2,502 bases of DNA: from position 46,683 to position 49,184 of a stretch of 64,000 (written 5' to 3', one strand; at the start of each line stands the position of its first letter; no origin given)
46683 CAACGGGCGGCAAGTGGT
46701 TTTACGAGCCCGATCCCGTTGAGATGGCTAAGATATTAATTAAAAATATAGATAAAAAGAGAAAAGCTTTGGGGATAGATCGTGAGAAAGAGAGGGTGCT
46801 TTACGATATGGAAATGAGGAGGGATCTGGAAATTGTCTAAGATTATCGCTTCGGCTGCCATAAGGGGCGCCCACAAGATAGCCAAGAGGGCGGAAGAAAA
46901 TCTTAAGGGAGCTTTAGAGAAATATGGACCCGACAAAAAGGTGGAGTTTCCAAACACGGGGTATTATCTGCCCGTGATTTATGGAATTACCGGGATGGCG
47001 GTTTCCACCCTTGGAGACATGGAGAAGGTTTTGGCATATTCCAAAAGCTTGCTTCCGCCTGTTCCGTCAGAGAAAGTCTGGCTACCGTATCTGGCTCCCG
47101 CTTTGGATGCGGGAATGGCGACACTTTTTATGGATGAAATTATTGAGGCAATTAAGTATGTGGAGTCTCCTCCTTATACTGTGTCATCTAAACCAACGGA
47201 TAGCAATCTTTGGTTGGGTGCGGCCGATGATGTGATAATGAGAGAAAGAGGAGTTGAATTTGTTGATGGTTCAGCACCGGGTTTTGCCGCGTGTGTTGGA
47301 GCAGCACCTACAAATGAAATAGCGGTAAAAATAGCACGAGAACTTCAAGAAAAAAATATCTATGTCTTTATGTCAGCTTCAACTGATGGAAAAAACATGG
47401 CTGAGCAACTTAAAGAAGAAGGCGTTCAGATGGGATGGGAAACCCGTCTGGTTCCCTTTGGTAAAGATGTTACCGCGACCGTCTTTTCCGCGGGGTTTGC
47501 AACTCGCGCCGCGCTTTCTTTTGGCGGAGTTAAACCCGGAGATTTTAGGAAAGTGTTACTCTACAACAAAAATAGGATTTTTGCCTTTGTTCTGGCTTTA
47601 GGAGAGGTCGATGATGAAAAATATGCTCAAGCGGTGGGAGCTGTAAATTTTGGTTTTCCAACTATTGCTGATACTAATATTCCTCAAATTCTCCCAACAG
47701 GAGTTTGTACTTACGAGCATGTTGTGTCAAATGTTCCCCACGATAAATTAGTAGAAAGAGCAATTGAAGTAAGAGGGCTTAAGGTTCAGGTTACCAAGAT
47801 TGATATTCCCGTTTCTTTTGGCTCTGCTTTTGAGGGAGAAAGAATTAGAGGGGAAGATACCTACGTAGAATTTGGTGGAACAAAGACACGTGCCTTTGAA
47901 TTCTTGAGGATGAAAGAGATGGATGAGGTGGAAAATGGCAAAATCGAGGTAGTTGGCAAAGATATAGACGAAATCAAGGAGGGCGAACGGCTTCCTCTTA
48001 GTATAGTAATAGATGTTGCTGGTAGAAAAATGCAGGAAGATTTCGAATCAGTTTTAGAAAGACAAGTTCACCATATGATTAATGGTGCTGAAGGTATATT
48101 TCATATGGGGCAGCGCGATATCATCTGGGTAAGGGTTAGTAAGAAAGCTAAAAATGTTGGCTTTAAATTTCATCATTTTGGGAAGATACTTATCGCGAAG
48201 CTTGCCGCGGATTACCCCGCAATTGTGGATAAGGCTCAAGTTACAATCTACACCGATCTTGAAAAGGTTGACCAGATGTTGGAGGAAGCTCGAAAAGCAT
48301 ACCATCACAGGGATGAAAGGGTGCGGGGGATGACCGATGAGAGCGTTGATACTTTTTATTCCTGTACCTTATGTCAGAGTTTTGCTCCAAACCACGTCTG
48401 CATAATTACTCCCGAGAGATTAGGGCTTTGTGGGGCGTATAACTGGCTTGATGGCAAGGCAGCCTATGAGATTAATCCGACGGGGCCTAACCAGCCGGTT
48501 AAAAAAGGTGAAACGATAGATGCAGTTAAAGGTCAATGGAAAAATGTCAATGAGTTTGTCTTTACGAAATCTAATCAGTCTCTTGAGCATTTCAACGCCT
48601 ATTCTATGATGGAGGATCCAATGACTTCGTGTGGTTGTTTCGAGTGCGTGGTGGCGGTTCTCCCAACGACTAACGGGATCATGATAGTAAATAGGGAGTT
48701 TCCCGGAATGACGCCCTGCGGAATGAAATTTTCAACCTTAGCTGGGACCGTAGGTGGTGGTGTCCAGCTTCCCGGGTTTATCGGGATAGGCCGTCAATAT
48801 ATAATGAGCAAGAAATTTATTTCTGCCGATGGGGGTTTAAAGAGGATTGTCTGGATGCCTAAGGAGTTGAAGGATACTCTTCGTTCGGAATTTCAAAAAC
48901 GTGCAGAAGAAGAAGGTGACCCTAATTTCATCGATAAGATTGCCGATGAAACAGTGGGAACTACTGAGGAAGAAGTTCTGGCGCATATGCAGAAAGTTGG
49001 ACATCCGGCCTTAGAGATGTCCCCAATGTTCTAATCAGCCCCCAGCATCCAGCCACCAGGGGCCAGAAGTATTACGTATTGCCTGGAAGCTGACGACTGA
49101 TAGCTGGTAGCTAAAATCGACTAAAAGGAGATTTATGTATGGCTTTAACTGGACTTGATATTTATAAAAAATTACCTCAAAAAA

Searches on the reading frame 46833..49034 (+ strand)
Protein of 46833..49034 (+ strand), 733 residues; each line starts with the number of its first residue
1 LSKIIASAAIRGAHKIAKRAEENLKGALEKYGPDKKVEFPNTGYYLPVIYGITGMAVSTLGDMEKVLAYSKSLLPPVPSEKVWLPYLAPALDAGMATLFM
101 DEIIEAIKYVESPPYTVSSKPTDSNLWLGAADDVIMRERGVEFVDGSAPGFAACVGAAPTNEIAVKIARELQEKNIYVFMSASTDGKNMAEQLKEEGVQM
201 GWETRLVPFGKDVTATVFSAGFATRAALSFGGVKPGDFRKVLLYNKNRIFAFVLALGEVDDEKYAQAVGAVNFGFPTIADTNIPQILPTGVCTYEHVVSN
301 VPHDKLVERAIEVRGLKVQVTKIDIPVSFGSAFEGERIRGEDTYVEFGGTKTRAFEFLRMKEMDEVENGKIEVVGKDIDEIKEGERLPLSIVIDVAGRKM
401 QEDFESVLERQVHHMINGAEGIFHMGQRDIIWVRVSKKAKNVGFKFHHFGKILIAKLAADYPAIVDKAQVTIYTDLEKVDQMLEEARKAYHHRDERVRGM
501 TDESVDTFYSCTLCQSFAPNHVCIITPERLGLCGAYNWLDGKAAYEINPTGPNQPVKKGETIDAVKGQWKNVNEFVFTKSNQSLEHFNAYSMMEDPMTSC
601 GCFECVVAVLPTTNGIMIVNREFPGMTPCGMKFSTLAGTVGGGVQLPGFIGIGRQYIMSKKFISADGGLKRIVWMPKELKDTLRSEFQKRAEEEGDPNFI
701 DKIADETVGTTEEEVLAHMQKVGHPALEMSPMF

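Call 13: search_protein_families(library=pfam, proteins=[window:46833-49034:+], max_evalue=0.00001)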
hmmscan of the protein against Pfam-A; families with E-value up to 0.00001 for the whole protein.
window:46833-49034:+ (733 aa): 3 families
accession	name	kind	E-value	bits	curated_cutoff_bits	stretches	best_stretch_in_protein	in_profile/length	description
PF19436.4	ACS_CODH_B_C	-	4.2e-128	426.4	25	1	490-733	1-245/245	ACS/CODH beta subunit C-terminal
PF03598.20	CdhC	-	5e-65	218.6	24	1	325-479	1-155/155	CO dehydrogenase/acetyl-CoA synthase complex beta subunit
PF18537.6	CODH_A_N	-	8.5e-31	106.3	32.2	1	21-110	1-83/83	Carbon monoxide dehydrogenase subunit alpha N-terminal domain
